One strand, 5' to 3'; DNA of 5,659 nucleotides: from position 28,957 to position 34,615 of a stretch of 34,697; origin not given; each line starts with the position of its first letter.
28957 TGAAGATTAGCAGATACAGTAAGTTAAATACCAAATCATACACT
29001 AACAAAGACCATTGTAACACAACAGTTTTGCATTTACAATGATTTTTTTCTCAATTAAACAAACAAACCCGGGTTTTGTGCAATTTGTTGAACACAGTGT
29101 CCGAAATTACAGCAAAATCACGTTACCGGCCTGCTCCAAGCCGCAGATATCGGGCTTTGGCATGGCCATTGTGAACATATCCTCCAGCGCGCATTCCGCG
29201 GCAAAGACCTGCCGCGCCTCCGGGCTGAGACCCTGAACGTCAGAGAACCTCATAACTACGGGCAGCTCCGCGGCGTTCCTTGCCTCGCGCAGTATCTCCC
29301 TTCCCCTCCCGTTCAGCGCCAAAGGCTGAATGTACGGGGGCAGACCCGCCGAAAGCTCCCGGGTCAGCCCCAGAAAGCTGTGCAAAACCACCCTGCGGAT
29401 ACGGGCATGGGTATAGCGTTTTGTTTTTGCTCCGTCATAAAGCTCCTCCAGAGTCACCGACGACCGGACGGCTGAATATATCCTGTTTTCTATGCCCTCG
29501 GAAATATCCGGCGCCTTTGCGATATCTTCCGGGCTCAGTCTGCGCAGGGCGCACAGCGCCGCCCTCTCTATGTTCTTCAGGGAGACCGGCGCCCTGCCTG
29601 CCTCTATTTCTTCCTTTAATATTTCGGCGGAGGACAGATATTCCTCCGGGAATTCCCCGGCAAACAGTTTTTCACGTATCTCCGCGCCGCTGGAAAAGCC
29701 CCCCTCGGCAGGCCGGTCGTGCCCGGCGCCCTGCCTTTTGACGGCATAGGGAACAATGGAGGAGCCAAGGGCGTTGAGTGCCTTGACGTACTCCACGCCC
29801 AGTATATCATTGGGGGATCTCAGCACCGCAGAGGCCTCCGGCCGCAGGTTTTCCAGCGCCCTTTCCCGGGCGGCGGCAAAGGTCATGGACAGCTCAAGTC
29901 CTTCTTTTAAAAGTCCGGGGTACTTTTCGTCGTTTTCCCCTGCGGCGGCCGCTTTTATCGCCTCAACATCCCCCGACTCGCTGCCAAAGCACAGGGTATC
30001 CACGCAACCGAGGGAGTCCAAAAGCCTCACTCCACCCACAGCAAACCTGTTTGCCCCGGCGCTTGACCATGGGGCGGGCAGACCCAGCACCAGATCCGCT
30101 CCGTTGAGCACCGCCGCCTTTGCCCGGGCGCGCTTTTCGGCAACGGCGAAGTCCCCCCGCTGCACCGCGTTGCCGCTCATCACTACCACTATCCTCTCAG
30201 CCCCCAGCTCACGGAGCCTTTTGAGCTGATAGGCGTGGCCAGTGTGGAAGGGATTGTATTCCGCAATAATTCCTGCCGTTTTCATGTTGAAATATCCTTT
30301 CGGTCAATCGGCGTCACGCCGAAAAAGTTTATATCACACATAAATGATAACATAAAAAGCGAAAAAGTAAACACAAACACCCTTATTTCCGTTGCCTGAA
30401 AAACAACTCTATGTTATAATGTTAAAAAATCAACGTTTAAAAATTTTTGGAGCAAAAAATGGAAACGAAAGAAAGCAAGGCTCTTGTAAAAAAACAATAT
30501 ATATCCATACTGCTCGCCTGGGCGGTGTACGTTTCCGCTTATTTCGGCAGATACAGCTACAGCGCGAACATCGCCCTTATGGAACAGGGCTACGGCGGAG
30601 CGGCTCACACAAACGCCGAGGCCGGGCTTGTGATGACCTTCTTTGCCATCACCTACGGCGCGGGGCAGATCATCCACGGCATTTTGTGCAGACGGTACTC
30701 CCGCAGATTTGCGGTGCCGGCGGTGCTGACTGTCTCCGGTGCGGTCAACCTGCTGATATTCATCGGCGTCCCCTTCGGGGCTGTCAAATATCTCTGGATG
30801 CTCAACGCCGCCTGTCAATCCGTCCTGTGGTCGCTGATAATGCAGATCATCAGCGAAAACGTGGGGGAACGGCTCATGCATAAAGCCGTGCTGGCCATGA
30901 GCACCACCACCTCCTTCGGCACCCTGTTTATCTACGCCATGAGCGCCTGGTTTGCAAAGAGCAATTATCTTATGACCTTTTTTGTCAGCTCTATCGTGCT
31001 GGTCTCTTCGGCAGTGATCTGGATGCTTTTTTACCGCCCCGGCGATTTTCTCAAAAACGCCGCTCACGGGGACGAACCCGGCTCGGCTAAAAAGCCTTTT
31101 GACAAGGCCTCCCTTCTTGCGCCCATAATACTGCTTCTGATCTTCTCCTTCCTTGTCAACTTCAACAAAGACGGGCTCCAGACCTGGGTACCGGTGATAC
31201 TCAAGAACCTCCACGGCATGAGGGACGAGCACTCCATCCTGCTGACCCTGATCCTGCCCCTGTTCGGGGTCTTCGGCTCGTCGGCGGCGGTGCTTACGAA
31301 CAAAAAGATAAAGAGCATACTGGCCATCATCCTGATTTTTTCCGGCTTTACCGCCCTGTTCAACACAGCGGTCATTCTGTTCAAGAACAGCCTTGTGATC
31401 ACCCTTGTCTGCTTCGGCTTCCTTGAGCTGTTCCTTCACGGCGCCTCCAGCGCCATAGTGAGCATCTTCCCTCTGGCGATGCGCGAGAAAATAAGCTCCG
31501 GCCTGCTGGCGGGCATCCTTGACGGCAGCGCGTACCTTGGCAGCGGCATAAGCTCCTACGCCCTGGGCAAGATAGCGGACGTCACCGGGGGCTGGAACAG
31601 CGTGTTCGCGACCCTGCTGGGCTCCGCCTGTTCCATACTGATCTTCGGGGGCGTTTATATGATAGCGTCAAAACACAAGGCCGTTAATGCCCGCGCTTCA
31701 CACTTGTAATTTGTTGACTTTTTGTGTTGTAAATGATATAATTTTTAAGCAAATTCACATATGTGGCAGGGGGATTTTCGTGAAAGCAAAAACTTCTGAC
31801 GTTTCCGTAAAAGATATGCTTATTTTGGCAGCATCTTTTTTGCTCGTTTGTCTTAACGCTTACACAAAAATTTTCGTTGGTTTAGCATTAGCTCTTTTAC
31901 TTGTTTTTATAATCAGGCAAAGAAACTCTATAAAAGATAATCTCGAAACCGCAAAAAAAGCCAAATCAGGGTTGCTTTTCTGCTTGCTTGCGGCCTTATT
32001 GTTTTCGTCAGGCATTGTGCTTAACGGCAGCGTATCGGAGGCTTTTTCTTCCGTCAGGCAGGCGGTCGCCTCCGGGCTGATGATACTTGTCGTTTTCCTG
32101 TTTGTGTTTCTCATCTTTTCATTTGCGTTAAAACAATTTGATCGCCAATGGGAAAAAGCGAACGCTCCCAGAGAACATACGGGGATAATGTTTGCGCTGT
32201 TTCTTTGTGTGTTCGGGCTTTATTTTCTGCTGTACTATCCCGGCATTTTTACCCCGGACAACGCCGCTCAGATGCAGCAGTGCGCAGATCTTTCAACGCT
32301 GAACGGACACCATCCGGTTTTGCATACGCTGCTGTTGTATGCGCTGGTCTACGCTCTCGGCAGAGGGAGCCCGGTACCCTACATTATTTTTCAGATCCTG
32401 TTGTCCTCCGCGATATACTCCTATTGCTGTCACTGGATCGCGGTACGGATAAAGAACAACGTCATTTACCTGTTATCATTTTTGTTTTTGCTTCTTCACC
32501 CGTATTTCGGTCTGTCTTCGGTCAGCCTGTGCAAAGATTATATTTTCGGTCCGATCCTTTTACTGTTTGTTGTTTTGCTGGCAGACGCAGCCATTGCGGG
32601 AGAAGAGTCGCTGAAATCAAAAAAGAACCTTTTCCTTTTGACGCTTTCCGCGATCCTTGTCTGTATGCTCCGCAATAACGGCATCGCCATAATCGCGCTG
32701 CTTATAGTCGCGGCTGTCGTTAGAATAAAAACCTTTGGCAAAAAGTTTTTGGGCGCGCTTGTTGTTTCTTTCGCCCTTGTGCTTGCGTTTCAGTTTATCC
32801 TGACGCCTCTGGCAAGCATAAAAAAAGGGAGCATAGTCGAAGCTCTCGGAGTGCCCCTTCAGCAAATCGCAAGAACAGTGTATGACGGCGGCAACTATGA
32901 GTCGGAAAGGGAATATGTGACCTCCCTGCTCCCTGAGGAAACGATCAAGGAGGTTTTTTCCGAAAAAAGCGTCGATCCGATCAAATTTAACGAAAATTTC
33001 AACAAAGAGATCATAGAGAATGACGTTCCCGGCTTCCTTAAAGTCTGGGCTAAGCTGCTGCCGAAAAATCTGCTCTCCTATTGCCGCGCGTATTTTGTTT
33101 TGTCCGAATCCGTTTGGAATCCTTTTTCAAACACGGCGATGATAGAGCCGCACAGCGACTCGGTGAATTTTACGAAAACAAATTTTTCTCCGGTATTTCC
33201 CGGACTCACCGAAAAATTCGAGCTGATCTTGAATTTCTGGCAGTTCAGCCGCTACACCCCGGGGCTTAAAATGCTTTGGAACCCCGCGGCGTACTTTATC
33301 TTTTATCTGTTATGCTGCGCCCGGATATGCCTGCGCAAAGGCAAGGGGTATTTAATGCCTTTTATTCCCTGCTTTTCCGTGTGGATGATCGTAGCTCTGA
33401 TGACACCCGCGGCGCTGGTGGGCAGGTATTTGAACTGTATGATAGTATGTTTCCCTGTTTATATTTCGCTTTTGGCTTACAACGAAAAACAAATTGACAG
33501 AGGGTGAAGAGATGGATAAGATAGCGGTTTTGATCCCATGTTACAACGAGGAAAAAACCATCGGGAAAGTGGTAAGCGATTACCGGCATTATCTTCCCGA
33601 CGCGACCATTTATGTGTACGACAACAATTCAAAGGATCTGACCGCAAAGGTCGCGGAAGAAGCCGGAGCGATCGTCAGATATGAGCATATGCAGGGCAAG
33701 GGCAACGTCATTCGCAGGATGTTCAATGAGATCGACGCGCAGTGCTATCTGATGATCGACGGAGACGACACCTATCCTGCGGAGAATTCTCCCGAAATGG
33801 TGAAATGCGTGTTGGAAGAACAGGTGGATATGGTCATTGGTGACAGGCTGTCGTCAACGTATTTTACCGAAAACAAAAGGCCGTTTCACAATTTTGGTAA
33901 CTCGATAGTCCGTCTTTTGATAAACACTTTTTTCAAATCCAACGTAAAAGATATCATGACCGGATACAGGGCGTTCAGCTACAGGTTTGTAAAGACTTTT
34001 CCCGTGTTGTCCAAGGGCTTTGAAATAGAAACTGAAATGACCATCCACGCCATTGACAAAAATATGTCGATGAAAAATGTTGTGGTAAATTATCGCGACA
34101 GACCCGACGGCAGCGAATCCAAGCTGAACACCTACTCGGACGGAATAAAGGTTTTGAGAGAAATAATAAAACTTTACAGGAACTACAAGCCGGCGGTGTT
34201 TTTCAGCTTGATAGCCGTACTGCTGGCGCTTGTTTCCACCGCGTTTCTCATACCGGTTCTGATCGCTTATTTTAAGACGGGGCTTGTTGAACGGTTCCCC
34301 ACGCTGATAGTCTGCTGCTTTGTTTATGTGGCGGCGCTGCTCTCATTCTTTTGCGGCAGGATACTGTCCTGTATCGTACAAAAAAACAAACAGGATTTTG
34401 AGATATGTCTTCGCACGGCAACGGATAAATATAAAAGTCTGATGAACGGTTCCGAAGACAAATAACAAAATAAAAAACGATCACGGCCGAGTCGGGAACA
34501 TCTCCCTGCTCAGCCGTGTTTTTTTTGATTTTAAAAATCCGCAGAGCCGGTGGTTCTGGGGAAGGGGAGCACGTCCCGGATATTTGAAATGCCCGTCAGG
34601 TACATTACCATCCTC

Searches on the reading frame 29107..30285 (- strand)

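Call 20: search_protein_families(library=pfam, proteins=[window:29107-30285:-], max_evalue=0.001)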
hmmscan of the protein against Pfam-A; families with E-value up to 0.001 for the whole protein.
window:29107-30285:- (392 aa): 2 families
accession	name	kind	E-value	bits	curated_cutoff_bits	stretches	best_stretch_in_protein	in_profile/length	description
PF05636.17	HIGH_NTase1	-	4.5e-104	349.4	27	1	1-376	1-391/402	HIGH Nucleotidyl Transferase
PF01467.32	CTP_transf_like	-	2.6e-05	24.9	21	1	10-52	6-50/133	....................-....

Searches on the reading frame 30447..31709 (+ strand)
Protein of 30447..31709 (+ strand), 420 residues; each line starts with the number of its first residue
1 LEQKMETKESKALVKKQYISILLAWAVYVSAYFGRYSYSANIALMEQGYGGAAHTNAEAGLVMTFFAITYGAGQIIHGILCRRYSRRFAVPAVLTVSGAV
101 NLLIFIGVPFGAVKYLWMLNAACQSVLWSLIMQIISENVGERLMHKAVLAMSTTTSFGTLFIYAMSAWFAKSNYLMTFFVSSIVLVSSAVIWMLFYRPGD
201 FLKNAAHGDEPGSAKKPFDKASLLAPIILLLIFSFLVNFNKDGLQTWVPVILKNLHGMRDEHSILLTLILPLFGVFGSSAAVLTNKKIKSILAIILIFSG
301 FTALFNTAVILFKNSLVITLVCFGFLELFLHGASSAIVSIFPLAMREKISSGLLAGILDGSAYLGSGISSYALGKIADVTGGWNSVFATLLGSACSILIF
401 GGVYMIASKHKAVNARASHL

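Call 20: search_protein_families(library=pfam, proteins=[window:30447-31709:+], max_evalue=0.001)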
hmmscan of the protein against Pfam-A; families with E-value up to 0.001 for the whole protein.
window:30447-31709:+ (420 aa): 1 family
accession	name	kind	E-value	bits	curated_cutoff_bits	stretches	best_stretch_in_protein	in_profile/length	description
PF07690.21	MFS_1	-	1.1e-22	80.9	33.4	1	25-338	2-319/347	Major Facilitator Superfamily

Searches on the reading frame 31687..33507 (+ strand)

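Call 20: search_protein_families(library=pfam, proteins=[window:31687-33507:+], max_evalue=0.001)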
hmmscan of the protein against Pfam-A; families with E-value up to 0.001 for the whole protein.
window:31687-33507:+ (606 aa): 1 family
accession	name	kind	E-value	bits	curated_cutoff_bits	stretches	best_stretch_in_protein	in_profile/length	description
PF19484.4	DUF6020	-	9.9e-25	87.3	28.3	1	200-598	177-592/604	Family of unknown function (DUF6020)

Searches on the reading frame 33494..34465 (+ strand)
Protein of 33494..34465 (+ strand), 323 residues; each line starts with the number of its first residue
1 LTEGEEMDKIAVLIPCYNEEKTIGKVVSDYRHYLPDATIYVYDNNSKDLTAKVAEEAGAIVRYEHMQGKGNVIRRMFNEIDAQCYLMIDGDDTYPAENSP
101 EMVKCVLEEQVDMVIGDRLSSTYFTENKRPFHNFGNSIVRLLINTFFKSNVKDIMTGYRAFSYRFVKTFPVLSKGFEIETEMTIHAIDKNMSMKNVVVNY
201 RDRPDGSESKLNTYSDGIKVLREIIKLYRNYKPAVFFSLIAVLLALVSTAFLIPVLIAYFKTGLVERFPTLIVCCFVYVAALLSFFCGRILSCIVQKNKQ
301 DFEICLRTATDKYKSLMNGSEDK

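Call 20: search_protein_families(library=pfam, proteins=[window:33494-34465:+], max_evalue=0.001)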
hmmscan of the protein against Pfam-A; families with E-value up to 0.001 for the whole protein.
window:33494-34465:+ (323 aa): 2 families
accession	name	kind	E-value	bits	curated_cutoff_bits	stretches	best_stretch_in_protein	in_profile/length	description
PF00535.33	Glycos_transf_2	-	9.3e-17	61.9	23.3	1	12-162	2-160/168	Glycosyl transferase family 2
PF13641.12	Glyco_tranf_2_3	-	1.6e-07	32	27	1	10-118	3-123/230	Glycosyltransferase like family 2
